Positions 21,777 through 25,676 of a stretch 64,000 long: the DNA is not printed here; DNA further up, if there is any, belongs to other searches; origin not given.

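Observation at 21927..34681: Tandem collinear giant paralogs with extreme Trp/Tyr content and dense N-glycosylation sequons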

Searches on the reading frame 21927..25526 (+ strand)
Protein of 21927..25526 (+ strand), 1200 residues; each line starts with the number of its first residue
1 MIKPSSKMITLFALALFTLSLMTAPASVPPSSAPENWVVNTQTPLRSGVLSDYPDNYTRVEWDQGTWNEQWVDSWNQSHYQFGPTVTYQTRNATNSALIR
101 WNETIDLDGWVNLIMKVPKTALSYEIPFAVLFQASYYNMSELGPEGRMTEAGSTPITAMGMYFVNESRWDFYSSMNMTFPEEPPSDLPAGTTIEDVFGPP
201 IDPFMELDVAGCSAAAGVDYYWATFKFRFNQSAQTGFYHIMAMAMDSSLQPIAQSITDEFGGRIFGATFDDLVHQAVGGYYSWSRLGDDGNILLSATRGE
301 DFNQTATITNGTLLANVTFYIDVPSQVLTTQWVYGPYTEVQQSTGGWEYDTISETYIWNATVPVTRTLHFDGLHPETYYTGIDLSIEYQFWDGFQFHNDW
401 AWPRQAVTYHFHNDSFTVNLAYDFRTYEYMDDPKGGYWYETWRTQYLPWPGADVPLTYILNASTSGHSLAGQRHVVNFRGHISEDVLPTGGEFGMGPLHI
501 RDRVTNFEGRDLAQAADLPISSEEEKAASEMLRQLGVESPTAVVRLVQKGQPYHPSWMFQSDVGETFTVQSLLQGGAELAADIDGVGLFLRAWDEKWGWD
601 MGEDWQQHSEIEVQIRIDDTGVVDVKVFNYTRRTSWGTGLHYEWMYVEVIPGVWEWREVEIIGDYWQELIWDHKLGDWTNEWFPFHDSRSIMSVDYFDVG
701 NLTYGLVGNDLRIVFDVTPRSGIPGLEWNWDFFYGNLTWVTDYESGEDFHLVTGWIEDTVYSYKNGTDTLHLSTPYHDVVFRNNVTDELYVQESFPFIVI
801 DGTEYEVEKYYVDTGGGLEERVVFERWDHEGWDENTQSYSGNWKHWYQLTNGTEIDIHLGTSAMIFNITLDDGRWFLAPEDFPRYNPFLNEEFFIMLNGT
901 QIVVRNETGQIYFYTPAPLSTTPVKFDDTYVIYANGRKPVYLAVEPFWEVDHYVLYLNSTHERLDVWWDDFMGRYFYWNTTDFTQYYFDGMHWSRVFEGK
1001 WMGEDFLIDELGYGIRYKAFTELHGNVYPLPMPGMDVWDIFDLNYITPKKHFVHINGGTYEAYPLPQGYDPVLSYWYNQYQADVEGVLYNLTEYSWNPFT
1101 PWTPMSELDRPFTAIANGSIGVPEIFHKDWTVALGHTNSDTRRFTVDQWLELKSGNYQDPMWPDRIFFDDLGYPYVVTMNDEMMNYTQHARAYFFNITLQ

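Call 50: predict_structure(alignment_id=A2)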
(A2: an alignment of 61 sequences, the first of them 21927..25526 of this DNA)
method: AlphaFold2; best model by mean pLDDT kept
length: 1200 residues; sequences in the alignment: 61
mean_pLDDT: 74.3   pTM: 0.50
mean pLDDT of the five models: 74.3, 72.9, 70.4, 70.3, 70.2
residues with pLDDT >= 90: 151; 70-90: 696; 50-70: 233; < 50: 120
segments of 3 or more residues with pLDDT < 50: 1-8, 22-83, 653-655, 737-758, 837-840, 1190-1192
pLDDT, mean of each block of 10 residues (from residue 1): 43 60 35 29 24 33 26 28 63 80 84 82 77 82 58 74 89 84 75 85 90 81 91 87 85 66 82 79 84 84 90 86 77 66 72 69 70 65 79 77 93 92 84 63 87 83 90 90 81 69 87 80 66 80 75 56 80 71 77 73 74 85 85 75 56 51 71 83 74 85 79 87 73 55 30 35 60 76 89 89 88 57 75 47 80 85 87 88 81 84 88 86 81 83 79 81 81 82 82 82 81 76 82 78 86 87 89 87 90 87 83 75 71 67 69 66 65 78 69 52
secondary structure, 60 per line:
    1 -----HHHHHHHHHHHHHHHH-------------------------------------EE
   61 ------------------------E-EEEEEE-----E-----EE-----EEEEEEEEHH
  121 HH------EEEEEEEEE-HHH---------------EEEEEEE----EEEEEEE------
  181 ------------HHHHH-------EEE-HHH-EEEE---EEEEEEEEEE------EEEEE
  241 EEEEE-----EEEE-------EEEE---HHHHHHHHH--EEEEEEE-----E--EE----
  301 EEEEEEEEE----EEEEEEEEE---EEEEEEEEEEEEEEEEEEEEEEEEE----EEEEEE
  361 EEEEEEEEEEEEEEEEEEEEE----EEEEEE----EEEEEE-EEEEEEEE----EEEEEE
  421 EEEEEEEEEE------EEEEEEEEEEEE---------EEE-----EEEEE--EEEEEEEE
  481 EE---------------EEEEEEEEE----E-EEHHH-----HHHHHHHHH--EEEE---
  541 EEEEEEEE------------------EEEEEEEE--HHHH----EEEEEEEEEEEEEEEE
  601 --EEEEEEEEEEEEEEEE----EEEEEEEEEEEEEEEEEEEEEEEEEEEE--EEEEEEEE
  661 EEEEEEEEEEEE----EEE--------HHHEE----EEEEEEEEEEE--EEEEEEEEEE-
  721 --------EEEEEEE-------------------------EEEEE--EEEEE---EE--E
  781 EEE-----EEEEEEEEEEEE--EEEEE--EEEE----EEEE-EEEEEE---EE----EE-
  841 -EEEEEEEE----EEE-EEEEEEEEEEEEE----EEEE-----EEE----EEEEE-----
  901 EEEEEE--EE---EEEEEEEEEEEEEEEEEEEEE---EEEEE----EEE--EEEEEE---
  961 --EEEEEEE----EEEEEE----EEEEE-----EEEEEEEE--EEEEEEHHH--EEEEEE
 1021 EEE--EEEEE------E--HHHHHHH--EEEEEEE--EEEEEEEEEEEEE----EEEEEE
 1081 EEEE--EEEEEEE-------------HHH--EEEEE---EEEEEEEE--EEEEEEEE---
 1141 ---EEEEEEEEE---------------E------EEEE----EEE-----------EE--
elements in order (helices of 4 or more, strands of 3 or more residues): H6-21 E87-92 E111-118 H119-122 E129-137 E157-163 E168-174 H193-197 E205-207 E213-216 E220-229 E236-245 E251-254 E262-265 H269-277 E280-286 E301-309 E314-322 E326-350 E355-381 E386-391 E396-401 E403-410 E415-430 E437-448 E458-460 E466-470 E473-482 E498-506 H523-531 E534-537 E541-548 E567-574 H577-580 E585-600 E603-618 E623-650 E653-672 E677-679 E697-707 E710-719 E729-735 E761-765 E768-772 E780-783 E789-800 E803-807 E810-813 E818-821 E823-828 E842-849 E854-856 E858-870 E875-878 E884-886 E891-895 E901-906 E914-934 E938-942 E947-949 E952-957 E963-969 E974-979 E984-988 E994-1001 E1004-1009 E1015-1023 E1026-1030 H1040-1046 E1049-1055 E1058-1070 E1075-1084 E1087-1093 E1112-1116 E1120-1127 E1130-1137 E1144-1152 E1175-1178 E1183-1185

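Call 53: fold_search(model_id=the predicted structure, library=pdb)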
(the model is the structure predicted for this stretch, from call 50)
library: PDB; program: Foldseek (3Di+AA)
matches with E <= 10: 649; with E <= 0.001: 9
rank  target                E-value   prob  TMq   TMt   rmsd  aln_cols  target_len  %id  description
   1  8beg_B                3.8e-07  0.96  0.06  0.11  49.6       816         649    9  Structure of Ig-like domains from PrgB (released 2022-11-30)
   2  8beg_A                2.3e-06  0.87  0.06  0.10  48.5       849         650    8  Structure of Ig-like domains from PrgB (released 2022-11-30)
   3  7zcx_AAA              1.4e-04  0.25  0.08  0.08  36.8      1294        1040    8  S-layer protein SlaA from Sulfolobus acidocaldarius at pH 4.0 (released 2023-06-14)
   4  3qe5_A                1.5e-04  0.94  0.09  0.18  34.1       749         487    7  Complete structure of Streptococcus mutans Antigen I/II carboxy-terminus (released 2011-04-20)
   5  6rur_A                2.2e-04  0.41  0.08  0.12  30.3       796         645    8  Structure of the SCIN stabilized C3bBb convertase bound to properdin (released 2019-08-21)
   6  7o7n_A                7.1e-04  0.15  0.07  0.07  38.9      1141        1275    8  (h-alpha2M)4 semiactivated I state (released 2022-04-13)
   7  7u05_A                8.1e-04  0.41  0.07  0.08  41.6       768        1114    8  Structure of the yeast TRAPPII-Rab11/Ypt32 complex in the closed/closed state (composite structure) (released 2022-04-27)
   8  4tsh_B                8.9e-04  0.60  0.07  0.14  35.4       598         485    8  A Novel Protein Fold Forms an Intramolecular Lock to Stabilize the Tertiary Structure of Streptococcus mutans Adhesin  (released 2014-10-22)
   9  6e3f                  9.8e-04  0.84  0.08  0.17  32.8       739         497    6  The structure of the C-terminal domains (C123) of Streptococcus intermedius antigen I/II (Pas) (released 2019-07-17)
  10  5fo7_A                1.3e-03  0.23  0.07  0.11  30.1       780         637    8  Crystal Structure of Human Complement C3b at 2.8 Angstrom resolution (released 2016-04-06)
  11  1evu_B                1.4e-03  0.23  0.07  0.09  24.6       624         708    6  HUMAN FACTOR XIII WITH CALCIUM BOUND IN THE ION SITE (released 2000-05-10)
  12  7l0o_A                1.9e-03  0.63  0.08  0.17  32.6       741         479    8  Streptococcus gordonii C123 Domain(s)-Structural and Functional Analysis (released 2021-09-08)
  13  7jxa_D                2.0e-03  0.35  0.06  0.15  28.4       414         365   10  CRYSTAL STRUCTURE OF NATIVE BOVINE ARRESTIN 1 IN COMPLEX WITH INOSITOL 1,4,5-TRIPHOSPHATE (released 2021-10-13)
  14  3l8q_C                2.1e-03  0.69  0.07  0.19  24.5       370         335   11  Structure analysis of the type II cohesin dyad from the adaptor ScaA scaffoldin of Acetivibrio cellulolyticus (released 2010-05-05)
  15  7l0o_B                2.4e-03  0.77  0.08  0.19  34.3       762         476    7  Streptococcus gordonii C123 Domain(s)-Structural and Functional Analysis (released 2021-09-08)
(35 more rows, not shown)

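Call 64: fold_search(model_id=the predicted structure, library=viral)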
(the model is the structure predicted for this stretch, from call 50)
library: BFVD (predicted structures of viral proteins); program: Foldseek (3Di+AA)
matches with E <= 10: 457; with E <= 0.001: 15
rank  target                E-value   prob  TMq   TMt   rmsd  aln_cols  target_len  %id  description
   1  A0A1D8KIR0            1.1e-06  0.99  0.07  0.08  35.9       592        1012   10  Baseplate hub + tail lysozyme [Synechococcus phage S-CAM3]
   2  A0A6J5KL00            1.2e-06  0.77  0.09  0.08  42.1      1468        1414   10  Concanavalin A-like lectin/glucanases superfamily [uncultured Caudovirales phage]
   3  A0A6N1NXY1            1.6e-06  0.77  0.08  0.09  46.1      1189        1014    9  DUF11 domain-containing protein [Tupanvirus soda lake]
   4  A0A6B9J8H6            1.1e-05  0.38  0.06  0.08  38.7      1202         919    8  (no name in the UniProt tables at hand)
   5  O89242                2.0e-05  0.99  0.09  0.18  32.6       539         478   10  Envelope glycoprotein C homolog [Marek's disease virus serotype 2 MDV2]
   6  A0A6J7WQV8            2.0e-05  0.66  0.08  0.07  55.6      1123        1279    8  Uncharacterized protein [uncultured Caudovirales phage]
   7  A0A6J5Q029            4.5e-05  0.92  0.08  0.11  32.3       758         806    7  Uncharacterized protein [uncultured Caudovirales phage]
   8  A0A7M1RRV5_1          6.8e-05  0.51  0.07  0.06  30.4      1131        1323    8  Internalin-like protein [uncultured phage cr52_1]
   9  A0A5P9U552            7.1e-05  0.30  0.08  0.08  43.6      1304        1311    8  (no name in the UniProt tables at hand)
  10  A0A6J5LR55            1.8e-04  0.82  0.08  0.17  42.8       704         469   11  Concanavalin A-like lectin/glucanases superfamily [uncultured Caudovirales phage]
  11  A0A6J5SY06            2.0e-04  0.35  0.08  0.08  38.5       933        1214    8  Fibronectin type III [uncultured Caudovirales phage]
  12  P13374                2.1e-04  0.97  0.09  0.20  26.4       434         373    8  Envelope glycoprotein C homolog [Meleagrid herpesvirus 1 (strain FC126)]
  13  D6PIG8                3.2e-04  0.57  0.07  0.14  62.5       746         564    7  (no name in the UniProt tables at hand)
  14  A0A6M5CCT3            4.5e-04  0.16  0.06  0.06  43.3      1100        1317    9  Tail protein [Vibrio phage Vc1]
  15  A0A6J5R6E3            8.2e-04  0.13  0.06  0.07  39.2      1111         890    8  LamG domain containing protein (Fragment) [uncultured Caudovirales phage]
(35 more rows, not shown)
